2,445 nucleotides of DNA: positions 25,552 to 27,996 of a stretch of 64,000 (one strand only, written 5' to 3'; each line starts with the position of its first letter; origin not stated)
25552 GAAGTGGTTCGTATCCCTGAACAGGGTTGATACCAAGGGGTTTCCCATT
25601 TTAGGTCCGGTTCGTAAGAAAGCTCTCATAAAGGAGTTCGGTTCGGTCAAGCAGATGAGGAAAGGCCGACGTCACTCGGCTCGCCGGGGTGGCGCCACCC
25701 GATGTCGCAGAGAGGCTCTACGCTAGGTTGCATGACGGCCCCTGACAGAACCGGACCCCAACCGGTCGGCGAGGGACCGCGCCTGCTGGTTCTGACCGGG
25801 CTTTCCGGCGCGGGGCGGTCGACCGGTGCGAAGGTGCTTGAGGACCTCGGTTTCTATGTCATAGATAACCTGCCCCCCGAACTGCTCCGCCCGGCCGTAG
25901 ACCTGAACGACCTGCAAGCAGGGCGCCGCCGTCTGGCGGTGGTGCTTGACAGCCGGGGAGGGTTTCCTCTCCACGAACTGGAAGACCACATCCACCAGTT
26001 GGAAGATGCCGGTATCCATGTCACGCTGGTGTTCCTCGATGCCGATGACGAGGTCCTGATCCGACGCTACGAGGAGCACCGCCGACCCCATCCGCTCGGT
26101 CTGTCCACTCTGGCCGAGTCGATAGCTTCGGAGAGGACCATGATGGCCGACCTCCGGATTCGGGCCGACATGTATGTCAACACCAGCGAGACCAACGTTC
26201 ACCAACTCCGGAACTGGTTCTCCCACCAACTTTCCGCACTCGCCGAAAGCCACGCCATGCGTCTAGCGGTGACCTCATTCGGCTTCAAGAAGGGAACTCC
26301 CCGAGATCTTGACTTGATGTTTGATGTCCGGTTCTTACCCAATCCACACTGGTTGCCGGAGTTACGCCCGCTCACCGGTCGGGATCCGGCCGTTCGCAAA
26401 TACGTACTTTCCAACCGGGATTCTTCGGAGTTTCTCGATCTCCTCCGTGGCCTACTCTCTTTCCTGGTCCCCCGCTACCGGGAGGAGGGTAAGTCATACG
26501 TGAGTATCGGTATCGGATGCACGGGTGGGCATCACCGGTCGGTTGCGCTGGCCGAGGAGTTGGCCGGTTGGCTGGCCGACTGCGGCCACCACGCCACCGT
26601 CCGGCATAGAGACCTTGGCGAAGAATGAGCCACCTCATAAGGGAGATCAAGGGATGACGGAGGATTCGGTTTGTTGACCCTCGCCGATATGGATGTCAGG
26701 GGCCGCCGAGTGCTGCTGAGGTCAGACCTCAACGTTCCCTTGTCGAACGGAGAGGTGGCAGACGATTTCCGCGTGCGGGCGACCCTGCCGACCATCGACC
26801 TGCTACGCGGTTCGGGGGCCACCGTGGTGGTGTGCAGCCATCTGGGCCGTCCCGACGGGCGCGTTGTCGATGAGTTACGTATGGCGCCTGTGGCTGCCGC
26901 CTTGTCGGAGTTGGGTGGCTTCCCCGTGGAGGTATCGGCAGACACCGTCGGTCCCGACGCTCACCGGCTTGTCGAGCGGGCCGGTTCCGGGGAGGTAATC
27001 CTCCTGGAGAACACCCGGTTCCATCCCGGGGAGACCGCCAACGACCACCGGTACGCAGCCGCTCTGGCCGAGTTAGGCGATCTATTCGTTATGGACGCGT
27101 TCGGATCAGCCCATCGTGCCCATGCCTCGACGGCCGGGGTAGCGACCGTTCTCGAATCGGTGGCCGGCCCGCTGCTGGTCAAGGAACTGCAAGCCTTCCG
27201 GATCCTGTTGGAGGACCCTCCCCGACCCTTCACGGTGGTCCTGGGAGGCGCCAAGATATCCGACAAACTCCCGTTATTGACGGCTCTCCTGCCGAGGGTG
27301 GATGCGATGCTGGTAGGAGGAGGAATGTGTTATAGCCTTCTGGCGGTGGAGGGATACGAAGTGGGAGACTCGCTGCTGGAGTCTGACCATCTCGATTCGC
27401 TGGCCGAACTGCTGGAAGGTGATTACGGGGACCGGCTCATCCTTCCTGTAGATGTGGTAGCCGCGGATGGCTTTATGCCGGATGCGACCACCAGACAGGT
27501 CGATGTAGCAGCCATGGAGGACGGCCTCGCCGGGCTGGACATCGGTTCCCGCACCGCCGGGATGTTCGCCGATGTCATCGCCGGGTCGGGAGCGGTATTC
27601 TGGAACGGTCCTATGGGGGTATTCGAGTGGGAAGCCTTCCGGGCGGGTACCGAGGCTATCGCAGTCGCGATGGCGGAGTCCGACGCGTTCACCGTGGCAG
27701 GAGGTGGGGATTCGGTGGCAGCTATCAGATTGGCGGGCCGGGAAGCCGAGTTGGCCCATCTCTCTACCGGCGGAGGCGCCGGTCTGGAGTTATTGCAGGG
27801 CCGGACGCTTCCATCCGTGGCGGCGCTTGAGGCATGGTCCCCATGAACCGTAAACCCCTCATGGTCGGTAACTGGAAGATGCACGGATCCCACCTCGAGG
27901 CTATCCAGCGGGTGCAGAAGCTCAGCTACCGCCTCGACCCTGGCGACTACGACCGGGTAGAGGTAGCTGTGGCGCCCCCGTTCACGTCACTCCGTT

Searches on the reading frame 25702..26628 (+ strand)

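Call 3: search_protein_families(library=pfam, proteins=[window:25702-26628:+], max_evalue=0.01)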
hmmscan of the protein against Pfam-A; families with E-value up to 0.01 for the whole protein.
window:25702-26628:+ (308 aa): 4 families
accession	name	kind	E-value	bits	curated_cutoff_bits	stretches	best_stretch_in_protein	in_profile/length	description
PF22740.1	PapZ_C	-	2.8e-46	157.1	27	1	186-305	1-120/121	RapZ C-terminal domain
PF03668.21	RapZ-like_N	-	4.7e-40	137.4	25.4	1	28-177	3-154/158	RapZ-like N-terminal domain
PF13238.12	AAA_18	-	0.0013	19.6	29.4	0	30-127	2-112/128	AAA domain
PF13671.12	AAA_33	-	0.0089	16.8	27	0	28-54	1-28/143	AAA domain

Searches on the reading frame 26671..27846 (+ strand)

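Call 3: search_protein_families(library=pfam, proteins=[window:26671-27846:+], max_evalue=0.01)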
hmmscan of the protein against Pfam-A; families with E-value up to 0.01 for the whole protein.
window:26671-27846:+ (391 aa): 1 family
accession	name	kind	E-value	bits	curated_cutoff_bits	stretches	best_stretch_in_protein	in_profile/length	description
PF00162.24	PGK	-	7.3e-132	440.4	27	1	5-378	2-379/379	Phosphoglycerate kinase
